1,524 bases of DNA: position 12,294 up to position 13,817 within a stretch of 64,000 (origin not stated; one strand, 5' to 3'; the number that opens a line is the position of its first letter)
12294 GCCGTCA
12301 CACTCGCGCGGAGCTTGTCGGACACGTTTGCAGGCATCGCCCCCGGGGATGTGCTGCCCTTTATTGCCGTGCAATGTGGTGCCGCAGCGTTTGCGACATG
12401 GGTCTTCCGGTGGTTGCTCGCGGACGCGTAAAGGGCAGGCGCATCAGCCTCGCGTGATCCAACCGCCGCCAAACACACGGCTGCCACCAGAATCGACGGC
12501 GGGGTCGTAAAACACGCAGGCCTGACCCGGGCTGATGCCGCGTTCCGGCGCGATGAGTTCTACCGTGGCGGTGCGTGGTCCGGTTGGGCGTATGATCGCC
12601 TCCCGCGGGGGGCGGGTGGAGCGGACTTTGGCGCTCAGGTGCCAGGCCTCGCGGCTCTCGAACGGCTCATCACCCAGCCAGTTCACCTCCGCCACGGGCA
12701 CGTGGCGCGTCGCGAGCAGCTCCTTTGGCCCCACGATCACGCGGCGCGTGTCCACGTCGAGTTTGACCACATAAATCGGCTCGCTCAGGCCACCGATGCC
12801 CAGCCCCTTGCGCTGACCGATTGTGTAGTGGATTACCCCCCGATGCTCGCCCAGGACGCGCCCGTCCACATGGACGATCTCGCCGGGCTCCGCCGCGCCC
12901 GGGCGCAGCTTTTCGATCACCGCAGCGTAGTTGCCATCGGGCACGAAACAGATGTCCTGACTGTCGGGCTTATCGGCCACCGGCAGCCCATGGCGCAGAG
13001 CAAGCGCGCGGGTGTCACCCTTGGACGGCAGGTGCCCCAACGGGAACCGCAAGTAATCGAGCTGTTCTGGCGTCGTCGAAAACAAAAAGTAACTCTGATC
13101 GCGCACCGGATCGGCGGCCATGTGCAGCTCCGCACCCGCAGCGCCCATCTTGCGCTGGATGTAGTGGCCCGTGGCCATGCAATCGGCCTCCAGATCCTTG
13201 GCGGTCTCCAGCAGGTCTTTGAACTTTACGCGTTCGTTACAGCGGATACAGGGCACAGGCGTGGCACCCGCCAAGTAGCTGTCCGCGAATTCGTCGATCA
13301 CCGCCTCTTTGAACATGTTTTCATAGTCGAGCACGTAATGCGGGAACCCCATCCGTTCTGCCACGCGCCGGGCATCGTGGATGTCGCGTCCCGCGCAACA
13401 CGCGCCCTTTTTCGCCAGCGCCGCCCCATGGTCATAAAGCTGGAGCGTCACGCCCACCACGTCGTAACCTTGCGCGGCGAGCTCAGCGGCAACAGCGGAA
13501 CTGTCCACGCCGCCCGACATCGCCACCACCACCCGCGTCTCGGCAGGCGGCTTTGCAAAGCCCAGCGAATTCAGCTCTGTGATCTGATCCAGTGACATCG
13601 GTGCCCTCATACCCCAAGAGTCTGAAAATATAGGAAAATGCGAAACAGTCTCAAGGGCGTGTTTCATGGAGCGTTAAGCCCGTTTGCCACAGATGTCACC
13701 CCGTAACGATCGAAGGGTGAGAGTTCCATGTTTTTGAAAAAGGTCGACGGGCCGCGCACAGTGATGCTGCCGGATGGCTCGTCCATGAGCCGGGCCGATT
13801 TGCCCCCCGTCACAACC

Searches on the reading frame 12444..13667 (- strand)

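Call 47: search_protein_families(library=ncbifam, proteins=[window:12444-13667:-], max_evalue=0.00001)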
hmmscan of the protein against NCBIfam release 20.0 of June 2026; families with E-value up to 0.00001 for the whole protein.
window:12444-13667:- (407 aa): 5 families
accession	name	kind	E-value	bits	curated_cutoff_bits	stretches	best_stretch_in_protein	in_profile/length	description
NF001138.1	PRK00143.1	equivalog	4.8e-125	417.1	284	1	45-404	1-345/345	tRNA 2-thiouridine(34) synthase MnmA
TIGR00420.1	trmU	equivalog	3.7e-91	305.6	236.95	1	45-394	2-347/351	tRNA 2-thiouridine(34) synthase MnmA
NF011258.0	PRK14664.1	equivalog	4e-57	193.9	680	1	43-405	5-346/362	tRNA 2-thiouridine(34) synthase MnmA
NF011259.0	PRK14665.1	equivalog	5.1e-48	163.8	364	1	44-396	6-356/360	tRNA 2-thiouridine(34) synthase MnmA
TIGR00268.2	TIGR00268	equivalog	7.2e-06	25.5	150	0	44-125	14-86/259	ATP-dependent sacrificial sulfur transferase LarE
